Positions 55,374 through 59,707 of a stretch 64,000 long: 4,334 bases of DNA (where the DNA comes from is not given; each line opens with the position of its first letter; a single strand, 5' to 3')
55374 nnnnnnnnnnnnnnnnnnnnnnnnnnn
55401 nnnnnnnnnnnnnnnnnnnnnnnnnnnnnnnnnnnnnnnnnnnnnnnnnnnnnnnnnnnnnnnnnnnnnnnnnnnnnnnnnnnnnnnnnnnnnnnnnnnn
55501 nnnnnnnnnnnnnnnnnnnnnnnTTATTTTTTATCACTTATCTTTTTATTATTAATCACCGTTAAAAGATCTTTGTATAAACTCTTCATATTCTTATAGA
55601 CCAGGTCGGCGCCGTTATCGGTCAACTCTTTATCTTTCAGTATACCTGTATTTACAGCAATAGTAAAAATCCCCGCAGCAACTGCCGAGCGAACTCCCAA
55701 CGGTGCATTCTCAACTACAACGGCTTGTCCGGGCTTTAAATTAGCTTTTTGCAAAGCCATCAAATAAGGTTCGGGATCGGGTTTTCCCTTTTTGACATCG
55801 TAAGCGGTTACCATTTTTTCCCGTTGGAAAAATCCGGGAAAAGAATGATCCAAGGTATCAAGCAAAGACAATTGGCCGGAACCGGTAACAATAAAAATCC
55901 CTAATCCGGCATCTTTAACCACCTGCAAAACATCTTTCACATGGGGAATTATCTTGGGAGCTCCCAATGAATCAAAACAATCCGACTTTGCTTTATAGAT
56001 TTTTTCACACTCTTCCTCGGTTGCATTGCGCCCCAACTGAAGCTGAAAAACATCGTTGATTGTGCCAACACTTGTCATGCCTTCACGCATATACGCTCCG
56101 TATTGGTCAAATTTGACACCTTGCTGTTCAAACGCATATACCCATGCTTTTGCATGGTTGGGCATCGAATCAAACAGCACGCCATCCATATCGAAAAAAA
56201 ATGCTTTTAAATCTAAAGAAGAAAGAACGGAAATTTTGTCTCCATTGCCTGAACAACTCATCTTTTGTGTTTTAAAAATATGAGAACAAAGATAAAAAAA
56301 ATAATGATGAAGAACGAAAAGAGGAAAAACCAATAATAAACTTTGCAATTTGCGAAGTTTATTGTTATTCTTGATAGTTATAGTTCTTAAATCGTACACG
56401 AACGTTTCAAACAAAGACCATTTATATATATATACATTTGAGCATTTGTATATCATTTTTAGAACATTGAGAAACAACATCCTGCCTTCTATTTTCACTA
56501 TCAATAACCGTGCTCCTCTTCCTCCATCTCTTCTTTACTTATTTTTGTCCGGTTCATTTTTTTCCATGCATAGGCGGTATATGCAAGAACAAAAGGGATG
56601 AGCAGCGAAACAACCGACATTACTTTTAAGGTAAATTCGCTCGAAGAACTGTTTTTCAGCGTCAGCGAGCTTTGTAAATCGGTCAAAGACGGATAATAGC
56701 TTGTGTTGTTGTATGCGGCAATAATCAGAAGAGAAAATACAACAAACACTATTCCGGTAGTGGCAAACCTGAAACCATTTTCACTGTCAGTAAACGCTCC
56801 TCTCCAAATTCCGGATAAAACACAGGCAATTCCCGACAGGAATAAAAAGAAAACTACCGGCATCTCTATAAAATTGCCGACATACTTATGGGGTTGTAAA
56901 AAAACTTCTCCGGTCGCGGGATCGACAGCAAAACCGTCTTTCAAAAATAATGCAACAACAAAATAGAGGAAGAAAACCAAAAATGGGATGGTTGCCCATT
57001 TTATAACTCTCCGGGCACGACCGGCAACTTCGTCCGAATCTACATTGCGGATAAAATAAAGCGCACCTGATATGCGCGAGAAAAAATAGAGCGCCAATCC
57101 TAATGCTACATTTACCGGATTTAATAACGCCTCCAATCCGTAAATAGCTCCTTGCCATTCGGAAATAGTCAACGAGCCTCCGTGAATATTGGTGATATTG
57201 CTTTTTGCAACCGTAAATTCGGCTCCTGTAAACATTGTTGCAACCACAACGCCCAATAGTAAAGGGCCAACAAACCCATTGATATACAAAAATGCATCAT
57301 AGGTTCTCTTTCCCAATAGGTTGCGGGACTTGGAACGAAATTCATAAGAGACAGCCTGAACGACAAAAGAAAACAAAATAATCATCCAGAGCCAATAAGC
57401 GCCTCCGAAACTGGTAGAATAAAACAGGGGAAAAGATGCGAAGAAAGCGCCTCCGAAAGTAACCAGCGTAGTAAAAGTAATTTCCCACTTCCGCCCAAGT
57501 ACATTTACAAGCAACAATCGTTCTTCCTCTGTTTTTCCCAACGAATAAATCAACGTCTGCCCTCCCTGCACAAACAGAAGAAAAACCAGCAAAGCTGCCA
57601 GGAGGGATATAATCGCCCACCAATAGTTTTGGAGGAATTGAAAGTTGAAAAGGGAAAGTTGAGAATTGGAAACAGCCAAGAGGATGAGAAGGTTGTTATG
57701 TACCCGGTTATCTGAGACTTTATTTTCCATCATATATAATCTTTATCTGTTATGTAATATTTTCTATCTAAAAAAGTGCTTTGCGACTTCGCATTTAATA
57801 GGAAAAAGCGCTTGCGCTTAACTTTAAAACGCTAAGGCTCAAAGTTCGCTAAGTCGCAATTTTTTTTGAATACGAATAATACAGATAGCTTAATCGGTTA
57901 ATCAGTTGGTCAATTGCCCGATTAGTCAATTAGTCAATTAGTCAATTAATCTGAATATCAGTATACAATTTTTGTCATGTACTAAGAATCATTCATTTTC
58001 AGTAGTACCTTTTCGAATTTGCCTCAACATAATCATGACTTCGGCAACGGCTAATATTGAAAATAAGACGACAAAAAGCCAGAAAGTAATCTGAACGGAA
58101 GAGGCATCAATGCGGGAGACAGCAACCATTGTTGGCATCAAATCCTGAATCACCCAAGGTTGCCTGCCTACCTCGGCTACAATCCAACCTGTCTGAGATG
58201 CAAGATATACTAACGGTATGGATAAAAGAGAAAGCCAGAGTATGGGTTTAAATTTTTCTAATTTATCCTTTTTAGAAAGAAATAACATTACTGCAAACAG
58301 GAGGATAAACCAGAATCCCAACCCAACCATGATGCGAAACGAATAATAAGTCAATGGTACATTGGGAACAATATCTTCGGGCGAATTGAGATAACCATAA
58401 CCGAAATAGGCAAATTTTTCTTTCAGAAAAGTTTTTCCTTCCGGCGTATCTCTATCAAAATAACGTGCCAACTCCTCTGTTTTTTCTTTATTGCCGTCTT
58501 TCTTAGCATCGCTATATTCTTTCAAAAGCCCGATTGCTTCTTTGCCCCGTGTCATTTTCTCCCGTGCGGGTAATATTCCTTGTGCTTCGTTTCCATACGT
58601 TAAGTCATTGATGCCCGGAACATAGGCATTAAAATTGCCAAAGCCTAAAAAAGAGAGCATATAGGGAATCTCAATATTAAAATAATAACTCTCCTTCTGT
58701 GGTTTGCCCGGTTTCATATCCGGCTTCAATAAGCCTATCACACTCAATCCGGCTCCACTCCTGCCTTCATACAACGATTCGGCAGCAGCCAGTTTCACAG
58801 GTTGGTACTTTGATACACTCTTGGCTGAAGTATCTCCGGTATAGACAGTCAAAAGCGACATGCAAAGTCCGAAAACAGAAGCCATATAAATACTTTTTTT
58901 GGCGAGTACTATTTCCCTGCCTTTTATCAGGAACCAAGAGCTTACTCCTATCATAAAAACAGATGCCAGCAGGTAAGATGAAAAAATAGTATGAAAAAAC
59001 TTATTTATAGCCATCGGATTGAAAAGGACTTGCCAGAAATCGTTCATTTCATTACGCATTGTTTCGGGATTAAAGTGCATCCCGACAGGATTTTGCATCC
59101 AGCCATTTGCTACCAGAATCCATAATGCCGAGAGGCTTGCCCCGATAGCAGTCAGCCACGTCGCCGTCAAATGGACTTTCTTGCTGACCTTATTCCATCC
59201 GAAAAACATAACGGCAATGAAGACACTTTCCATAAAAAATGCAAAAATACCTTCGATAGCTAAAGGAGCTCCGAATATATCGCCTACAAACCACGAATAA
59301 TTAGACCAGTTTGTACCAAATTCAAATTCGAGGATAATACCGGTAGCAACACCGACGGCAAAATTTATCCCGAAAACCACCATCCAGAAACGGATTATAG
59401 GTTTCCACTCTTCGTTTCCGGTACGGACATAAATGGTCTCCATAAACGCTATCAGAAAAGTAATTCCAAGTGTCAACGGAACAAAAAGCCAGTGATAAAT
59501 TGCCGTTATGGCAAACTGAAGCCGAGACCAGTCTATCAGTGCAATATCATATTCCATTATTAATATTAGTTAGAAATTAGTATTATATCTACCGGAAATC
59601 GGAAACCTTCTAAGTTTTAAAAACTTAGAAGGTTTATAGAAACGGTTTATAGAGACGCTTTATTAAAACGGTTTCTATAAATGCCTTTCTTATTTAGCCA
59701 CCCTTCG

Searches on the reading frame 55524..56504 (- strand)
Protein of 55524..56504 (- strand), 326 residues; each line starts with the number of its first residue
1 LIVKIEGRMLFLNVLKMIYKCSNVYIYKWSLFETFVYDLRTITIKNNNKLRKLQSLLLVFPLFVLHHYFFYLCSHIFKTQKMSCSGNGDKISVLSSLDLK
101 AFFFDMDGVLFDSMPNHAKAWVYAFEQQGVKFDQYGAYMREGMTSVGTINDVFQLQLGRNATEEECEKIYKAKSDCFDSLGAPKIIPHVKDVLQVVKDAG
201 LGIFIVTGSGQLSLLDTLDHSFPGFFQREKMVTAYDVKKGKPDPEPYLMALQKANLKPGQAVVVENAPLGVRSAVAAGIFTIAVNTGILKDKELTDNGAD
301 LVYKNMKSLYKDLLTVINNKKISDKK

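Call 8: search_protein_families(library=pfam, proteins=[window:55524-56504:-], max_evalue=0.001)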
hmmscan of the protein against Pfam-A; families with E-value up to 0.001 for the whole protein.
window:55524-56504:- (326 aa): 3 families
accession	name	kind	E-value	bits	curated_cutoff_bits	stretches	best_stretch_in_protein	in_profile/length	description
PF00702.32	Hydrolase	-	4.4e-21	76.6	26.4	1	100-278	2-191/191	haloacid dehalogenase-like hydrolase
PF13419.12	HAD_2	-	1.8e-20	74.3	23.8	1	104-284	3-178/178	Haloacid dehalogenase-like hydrolase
PF13242.12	Hydrolase_like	-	0.00048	20.4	22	0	240-306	3-72/75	HAD-hyrolase-like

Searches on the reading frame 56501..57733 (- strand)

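Call 8: search_protein_families(library=pfam, proteins=[window:56501-57733:-], max_evalue=0.001)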
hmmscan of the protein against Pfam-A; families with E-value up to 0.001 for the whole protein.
window:56501-57733:- (410 aa): 1 family
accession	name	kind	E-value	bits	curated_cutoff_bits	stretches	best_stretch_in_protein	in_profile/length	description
PF02322.20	Cyt_bd_oxida_II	-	3.3e-70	237.3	35.6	1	34-393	1-302/302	Cytochrome bd terminal oxidase subunit II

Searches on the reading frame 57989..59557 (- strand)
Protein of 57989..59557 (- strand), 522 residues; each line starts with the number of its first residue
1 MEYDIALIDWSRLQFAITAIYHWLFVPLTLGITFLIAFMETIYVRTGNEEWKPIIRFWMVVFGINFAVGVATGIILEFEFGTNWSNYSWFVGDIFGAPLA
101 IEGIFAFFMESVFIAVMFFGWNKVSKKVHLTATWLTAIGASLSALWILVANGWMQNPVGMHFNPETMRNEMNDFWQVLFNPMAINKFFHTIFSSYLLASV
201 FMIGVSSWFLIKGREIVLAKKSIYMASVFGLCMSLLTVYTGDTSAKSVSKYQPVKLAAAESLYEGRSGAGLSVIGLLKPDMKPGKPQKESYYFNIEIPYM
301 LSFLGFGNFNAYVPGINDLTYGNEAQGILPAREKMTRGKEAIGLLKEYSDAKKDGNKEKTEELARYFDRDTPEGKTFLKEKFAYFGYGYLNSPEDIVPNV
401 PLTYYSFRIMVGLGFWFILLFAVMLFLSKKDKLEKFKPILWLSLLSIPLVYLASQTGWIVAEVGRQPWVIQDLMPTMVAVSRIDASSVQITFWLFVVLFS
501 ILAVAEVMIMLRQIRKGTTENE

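Call 8: search_protein_families(library=pfam, proteins=[window:57989-59557:-], max_evalue=0.001)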
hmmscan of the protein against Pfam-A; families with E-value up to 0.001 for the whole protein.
window:57989-59557:- (522 aa): 1 family
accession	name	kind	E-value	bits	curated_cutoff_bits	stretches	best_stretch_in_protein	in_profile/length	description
PF01654.22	Cyt_bd_oxida_I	-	1.4e-168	561.2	26.2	1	10-517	1-417/418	Cytochrome bd terminal oxidase subunit I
